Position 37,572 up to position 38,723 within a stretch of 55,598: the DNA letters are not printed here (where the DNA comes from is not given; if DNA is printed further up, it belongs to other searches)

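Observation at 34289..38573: Leftward accessory operon built on a phage RtcB RNA ligase and an unassignable 283-aa lead gene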

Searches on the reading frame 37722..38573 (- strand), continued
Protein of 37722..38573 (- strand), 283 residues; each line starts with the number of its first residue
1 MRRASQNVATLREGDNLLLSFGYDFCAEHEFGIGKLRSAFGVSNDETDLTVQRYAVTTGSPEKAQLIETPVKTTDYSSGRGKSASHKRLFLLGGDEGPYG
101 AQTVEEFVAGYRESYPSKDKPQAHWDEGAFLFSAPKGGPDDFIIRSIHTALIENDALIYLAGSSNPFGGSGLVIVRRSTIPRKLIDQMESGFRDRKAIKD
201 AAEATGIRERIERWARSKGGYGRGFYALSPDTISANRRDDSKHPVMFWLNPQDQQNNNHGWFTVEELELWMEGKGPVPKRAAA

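Call 40: search_protein_families(library=pfam, alignment_id=A1, max_evalue=0.1)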
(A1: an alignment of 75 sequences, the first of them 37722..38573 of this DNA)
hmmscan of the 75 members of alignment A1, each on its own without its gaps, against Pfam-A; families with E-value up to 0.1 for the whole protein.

A. member 1, window:37722-38573:- (283 aa): 0 families

B. families by the number of members that match (of 75 scanned): 8 families
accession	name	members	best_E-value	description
PF07710.16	P53_tetramer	2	0.0016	P53 tetramerisation motif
PF01364.23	Peptidase_C25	1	0.00099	Peptidase family C25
PF11834.13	KHA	1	0.011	KHA, dimerisation domain of potassium ion channel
PF11304.13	DUF3106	1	0.046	Protein of unknown function (DUF3106)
PF20018.4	VMAP-M14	1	0.052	vWA-MoxR associated protein middle region (VMAP-M) 14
PF04181.18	RPAP2_Rtr1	1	0.052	Rtr1/RPAP2 family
PF20748.2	RecJ_C_Deinoc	1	0.079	RecJ C-terminal domain, Deinococci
PF02543.21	Carbam_trans_N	1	0.096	Carbamoyltransferase N-terminus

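Call 46: list_cluster_members(proteins=[P0030, P0059, P0076])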
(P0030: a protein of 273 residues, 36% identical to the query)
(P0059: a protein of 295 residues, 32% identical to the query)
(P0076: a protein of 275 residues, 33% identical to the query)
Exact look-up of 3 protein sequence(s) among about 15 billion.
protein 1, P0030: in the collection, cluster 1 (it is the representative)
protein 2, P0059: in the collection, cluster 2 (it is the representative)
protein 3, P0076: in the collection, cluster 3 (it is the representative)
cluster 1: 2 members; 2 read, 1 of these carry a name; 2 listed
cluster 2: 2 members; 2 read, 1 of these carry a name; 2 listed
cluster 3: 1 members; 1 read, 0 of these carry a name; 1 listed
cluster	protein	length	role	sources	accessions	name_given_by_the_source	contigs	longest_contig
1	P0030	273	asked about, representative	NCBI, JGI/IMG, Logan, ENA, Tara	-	strand:+ start:116830 stop:117651 length:822 start_codon:yes stop_codon:yes ...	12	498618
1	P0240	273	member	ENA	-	-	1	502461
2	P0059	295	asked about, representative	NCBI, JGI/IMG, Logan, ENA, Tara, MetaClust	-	strand:- start:2677 stop:3564 length:888 start_codon:yes stop_codon:yes gene_type:complete | TARA_150_DCM_0.22-3_scaffold330827_1_gene333971 "" ""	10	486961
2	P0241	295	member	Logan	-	-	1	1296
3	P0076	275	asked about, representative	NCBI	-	-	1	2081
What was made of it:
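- Tried and rejected: None are given (call 46).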

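Call 51: search_dna_similar(query=P0064, collection=phages, mode=protein, max_rows=40, max_evalue=0.001)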
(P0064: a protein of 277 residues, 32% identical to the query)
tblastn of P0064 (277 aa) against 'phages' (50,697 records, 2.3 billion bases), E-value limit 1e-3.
Records with a match: 1; places in all: 1; records where one place covers at least 80% of the query: 1.
Best place of each record, by identity: <60% 1.
By first word of the organism name: uncultured 1.
By host as written in the record: - 1.
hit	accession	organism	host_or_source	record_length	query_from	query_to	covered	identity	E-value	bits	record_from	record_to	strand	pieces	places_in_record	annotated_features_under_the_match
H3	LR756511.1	uncultured phage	metagenomic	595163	1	274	99%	38.6%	3e-48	177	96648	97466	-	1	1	record has no annotation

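Call 53: search_protein_families(library=padloc, proteins=[window:37722-38573:-], max_evalue=0.1)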
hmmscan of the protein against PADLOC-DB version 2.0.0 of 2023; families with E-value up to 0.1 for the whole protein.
window:37722-38573:- (283 aa): 0 families

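Call 57: find_encoding_contigs(protein=P0011, flank=8000, max_places=2)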
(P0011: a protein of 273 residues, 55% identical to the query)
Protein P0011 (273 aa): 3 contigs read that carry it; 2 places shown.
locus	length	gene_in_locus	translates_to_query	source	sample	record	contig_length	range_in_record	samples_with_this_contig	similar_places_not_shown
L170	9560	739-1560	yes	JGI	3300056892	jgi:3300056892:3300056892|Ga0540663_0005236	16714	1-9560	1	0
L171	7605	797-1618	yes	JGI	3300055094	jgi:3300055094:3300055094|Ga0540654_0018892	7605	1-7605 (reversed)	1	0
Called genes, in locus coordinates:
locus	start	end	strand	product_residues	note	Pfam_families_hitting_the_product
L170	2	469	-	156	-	?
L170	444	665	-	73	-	-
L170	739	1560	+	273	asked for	-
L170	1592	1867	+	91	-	-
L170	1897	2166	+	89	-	-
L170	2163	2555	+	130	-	-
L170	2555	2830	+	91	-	-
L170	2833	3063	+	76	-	-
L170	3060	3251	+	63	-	-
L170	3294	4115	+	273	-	PF04446:Thg1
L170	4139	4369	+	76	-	-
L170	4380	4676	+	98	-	-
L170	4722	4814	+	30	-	-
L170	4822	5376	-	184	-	-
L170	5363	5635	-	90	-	-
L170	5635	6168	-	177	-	-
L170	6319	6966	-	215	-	-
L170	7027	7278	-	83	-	-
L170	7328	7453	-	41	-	-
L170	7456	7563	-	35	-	-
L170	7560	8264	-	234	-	PF01471:PG_binding_1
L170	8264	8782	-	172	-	PF18013:Phage_lysozyme2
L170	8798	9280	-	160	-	-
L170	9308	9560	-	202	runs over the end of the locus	-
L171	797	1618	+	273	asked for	-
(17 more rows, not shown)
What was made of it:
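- Thg1 (call 57).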

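Call 58: find_encoding_contigs(protein=P0009, flank=8000, max_places=2)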
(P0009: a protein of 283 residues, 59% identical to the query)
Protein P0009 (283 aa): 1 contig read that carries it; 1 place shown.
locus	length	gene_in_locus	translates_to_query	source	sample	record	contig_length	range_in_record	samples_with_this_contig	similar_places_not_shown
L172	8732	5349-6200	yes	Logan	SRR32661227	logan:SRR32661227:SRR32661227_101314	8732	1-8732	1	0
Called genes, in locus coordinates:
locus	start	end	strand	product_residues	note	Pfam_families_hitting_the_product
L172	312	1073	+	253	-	-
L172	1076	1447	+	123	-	-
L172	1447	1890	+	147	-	PF10686:YAcAr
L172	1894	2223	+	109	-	PF12961:DUF3850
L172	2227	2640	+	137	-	PF03692:CxxCxxCC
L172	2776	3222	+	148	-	PF17720:RLIG1 (weak)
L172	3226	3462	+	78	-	-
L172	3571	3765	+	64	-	PF20335:DUF6630 (weak)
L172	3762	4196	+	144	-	-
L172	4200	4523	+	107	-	-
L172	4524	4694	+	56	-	-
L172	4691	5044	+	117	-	-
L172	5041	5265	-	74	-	-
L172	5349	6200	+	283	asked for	-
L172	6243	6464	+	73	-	-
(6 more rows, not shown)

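Call 60: find_related_loci(query=A3, collection=viral_contigs, flank=10000)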
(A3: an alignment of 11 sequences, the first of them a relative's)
Query A3 (273 aa) in viral_contigs; peptide patterns used: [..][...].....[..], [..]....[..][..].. (x = any residue, [..] = any of these).
600 stretches matched a pattern (row limit reached: there are more); 592 encode a relative of the query (tblastn E <= 1e-3); the best 80 are kept; 80 distinct loci.
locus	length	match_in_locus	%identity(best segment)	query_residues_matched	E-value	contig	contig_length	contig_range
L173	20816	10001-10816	72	2-272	3e-125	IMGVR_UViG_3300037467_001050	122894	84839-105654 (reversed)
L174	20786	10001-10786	56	2-265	1e-97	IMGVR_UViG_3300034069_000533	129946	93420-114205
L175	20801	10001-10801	52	2-269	2e-91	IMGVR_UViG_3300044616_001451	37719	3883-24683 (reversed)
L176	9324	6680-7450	57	2-268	1e-88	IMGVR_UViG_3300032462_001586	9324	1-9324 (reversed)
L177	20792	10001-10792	50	1-267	8e-87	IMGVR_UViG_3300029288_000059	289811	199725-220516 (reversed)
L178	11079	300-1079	52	2-267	7e-84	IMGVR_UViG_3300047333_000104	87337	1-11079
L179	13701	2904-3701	51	2-270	1e-83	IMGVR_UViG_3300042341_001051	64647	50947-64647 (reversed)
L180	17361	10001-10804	49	2-272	5e-83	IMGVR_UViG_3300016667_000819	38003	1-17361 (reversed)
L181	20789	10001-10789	51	3-269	9e-82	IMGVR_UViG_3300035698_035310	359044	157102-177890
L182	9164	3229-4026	51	1-272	9e-80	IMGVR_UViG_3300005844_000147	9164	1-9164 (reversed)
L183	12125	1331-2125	54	1-269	2e-79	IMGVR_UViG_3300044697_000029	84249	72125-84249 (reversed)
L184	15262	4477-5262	52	1-268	8e-79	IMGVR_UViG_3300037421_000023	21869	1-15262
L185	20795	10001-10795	47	1-267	2e-77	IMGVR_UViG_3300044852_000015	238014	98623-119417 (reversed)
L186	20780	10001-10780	51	2-262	2e-76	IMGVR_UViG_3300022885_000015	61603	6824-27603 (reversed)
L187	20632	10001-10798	47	5-270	2e-75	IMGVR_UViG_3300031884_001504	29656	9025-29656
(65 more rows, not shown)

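Call 93: search_dna_similar(query=window:37722-38573:-, collection=plasmids, mode=protein, max_rows=20, max_evalue=0.001)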
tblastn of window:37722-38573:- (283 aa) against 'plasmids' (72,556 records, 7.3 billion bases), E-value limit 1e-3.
Records with a match: 8; places in all: 8; records where one place covers at least 80% of the query: 6.
Best place of each record, by identity: <60% 8.
By first word of the organism name: Variovorax 3; Acidiphilium 3; Bosea 2.
By predicted mobility (MOB-suite, as given by PLSDB): non-mobilizable 8.
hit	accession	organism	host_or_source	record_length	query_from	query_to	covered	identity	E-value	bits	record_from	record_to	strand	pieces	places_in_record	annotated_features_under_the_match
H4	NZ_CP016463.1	Bosea sp. RAC05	Microbial isolate,Algal phycosphere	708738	1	279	99%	31.7%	2e-23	106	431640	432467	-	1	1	hypothetical protein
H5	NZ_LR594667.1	Variovorax sp. SRS16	linuron-contaminated soil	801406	11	277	94%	25.5%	3e-11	71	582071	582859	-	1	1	hypothetical protein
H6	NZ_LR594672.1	Variovorax sp. PBL-E5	linuron-contaminated soil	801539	11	277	94%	25.5%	3e-11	71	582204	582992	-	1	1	hypothetical protein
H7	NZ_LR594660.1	Variovorax sp. PBL-H6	linuron-contaminated soil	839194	11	277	94%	25.5%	3e-11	71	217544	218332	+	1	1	hypothetical protein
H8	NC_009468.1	Acidiphilium cryptum JF-5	-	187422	19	279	92%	24.5%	2e-12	74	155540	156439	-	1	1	hypothetical protein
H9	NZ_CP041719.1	Acidiphilium multivorum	Cell culture,activated sludge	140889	19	279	92%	24.2%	2e-11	72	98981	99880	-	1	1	hypothetical protein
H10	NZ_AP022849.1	Bosea sp. ANAM02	Callyspongia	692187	116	279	58%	37.8%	2e-19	95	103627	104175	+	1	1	hypothetical protein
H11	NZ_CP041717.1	Acidiphilium multivorum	Cell culture,activated sludge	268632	125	279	55%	26.9%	4e-9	65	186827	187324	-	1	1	hypothetical protein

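Call 95: get_annotated_region(hit=H4, flank=7000)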
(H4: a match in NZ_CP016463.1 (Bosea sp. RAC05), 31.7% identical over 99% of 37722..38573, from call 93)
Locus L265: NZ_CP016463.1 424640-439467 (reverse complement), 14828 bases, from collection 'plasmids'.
description: Bosea sp. RAC05 plasmid pBSY19_1, complete sequence
organism: Bosea sp. RAC05 (NCBI taxid 1842539)
taxonomy: Bacteria; Pseudomonadota; Alphaproteobacteria; Hyphomicrobiales; Boseaceae; Bosea; Bosea sp. RAC05
host: -; source: Microbial isolate,Algal phycosphere; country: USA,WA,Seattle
typing (MOB-suite, as given by PLSDB): non-mobilizable
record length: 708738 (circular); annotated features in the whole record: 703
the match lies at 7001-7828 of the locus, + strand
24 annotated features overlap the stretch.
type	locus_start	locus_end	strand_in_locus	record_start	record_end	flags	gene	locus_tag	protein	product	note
CDS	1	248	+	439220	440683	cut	-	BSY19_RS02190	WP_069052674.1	hypothetical protein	-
CDS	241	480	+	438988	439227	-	-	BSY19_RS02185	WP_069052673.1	hypothetical protein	-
CDS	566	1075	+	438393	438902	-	-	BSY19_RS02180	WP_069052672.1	hypothetical protein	-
CDS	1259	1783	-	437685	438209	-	-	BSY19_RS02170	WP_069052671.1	hypothetical protein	-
CDS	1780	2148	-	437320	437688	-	-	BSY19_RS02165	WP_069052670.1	hypothetical protein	-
CDS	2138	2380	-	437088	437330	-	-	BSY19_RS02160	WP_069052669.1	hypothetical protein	-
CDS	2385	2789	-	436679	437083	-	-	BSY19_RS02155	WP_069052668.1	hypothetical protein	-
CDS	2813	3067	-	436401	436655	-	-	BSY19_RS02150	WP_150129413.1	hypothetical protein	-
CDS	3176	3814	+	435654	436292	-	-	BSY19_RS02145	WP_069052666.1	recombinase family protein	GO:0006310 - DNA recombination [Evidence IEA]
CDS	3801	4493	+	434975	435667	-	-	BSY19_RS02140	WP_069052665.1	hypothetical protein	-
CDS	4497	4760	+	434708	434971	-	-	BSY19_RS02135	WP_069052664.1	FaeA/PapI family transcriptional regulator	GO:0006355 - regulation of DNA-templated transcription [Evidence IEA]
CDS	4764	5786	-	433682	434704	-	-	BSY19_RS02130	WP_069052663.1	hypothetical protein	-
CDS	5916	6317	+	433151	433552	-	-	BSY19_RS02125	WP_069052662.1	hypothetical protein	-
CDS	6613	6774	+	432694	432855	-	-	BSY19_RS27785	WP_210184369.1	hypothetical protein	-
CDS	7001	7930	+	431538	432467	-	-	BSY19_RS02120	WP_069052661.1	hypothetical protein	-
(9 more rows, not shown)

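Call 96: get_annotated_region(hit=H8, flank=7000)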
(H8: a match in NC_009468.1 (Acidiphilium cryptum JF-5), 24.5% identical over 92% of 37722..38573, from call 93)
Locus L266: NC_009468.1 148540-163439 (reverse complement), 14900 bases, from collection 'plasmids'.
description: Acidiphilium cryptum JF-5 plasmid pACRY02, complete sequence
organism: Acidiphilium cryptum JF-5 (NCBI taxid 349163)
taxonomy: Bacteria; Pseudomonadota; Alphaproteobacteria; Rhodospirillales; Acetobacteraceae; Acidiphilium; Acidiphilium cryptum; Acidiphilium cryptum JF-5
host: -; source: -; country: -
typing (MOB-suite, as given by PLSDB): non-mobilizable; replicon rep_cluster_1239; mating-pair formation MPF_I
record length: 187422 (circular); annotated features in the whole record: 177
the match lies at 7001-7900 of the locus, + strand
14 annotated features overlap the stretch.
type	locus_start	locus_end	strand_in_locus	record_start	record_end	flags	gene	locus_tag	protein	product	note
CDS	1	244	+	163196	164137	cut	-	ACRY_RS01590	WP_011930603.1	type IV secretory system conjugative DNA transfer family protein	-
CDS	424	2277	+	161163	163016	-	-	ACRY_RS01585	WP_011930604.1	HipA domain-containing protein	-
CDS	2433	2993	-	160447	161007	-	-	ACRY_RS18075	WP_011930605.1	DUF4168 domain-containing protein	-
CDS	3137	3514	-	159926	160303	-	-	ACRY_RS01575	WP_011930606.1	hypothetical protein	-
CDS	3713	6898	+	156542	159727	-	-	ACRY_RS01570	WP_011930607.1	DEAD/DEAH box helicase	-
CDS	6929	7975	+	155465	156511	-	-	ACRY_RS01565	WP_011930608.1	hypothetical protein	-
CDS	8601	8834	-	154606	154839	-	-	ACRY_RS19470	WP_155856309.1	hypothetical protein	-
CDS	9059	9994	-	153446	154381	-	-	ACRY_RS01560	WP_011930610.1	replication protein RepA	-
CDS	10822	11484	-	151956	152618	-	-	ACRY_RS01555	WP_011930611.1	ParA family protein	-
CDS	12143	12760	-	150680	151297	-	-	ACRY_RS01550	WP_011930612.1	ATP-binding protein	-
CDS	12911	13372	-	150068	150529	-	-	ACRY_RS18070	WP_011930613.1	RNase H family protein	-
CDS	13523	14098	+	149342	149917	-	-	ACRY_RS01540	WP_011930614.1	antitoxin Xre-like helix-turn-helix domain-containing protein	-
CDS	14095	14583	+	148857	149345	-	-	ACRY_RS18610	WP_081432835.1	RES family NAD+ phosphorylase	-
CDS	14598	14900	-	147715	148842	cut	-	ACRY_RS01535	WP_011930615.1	site-specific integrase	GO:0015074 - DNA integration [Evidence IEA]; GO:0006310 - DNA recombination [Evidence IEA]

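Call 97: get_annotated_region(hit=H5, flank=7000)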
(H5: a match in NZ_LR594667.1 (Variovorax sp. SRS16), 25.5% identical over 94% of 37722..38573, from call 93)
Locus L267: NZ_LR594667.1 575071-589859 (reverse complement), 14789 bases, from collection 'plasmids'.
description: Variovorax sp. SRS16 plasmid 2
organism: Variovorax sp. SRS16 (NCBI taxid 282217)
taxonomy: Bacteria; Pseudomonadota; Betaproteobacteria; Burkholderiales; Comamonadaceae; Variovorax; Variovorax sp. SRS16
host: -; source: linuron-contaminated soil; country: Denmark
typing (MOB-suite, as given by PLSDB): non-mobilizable
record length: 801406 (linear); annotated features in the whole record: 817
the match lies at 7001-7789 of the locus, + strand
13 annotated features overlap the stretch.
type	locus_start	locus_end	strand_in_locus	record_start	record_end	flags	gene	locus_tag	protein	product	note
CDS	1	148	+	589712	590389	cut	-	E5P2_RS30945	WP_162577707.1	uracil-DNA glycosylase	-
CDS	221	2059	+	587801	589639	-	-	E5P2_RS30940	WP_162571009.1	type IV secretion system DNA-binding domain-containing protein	-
CDS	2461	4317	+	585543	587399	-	-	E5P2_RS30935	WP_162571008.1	hypothetical protein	-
CDS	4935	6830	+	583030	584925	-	-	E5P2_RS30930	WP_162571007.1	VacB/RNase II family 3'-5' exoribonuclease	GO:0006401 - RNA catabolic process [Evidence IEA]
CDS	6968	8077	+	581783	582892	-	-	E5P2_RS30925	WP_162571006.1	hypothetical protein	-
CDS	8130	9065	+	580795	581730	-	-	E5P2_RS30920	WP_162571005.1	DHHA1 domain-containing protein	-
CDS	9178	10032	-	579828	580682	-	-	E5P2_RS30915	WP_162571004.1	metallophosphoesterase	-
CDS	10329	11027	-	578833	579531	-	-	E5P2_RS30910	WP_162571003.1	hypothetical protein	-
CDS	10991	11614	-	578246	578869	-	-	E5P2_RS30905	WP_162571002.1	HAD family hydrolase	-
CDS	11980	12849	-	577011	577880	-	-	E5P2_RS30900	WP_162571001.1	hypothetical protein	-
CDS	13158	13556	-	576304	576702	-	-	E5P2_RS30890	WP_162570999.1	hypothetical protein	-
CDS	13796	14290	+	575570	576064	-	-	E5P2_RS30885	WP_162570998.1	H-NS family nucleoid-associated regulatory protein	GO:0006355 - regulation of DNA-templated transcription [Evidence IEA]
CDS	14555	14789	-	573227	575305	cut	-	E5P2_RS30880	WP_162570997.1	helicase C-terminal domain-containing protein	GO:0006139 - nucleobase-containing compound metabolic process [Evidence IEA]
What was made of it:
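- On plasmids it sits between RNase II and a DHHA1 protein, or directly after a DEAD/DEAH helicase, near T4SS coupling-protein genes (calls 96, 97).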
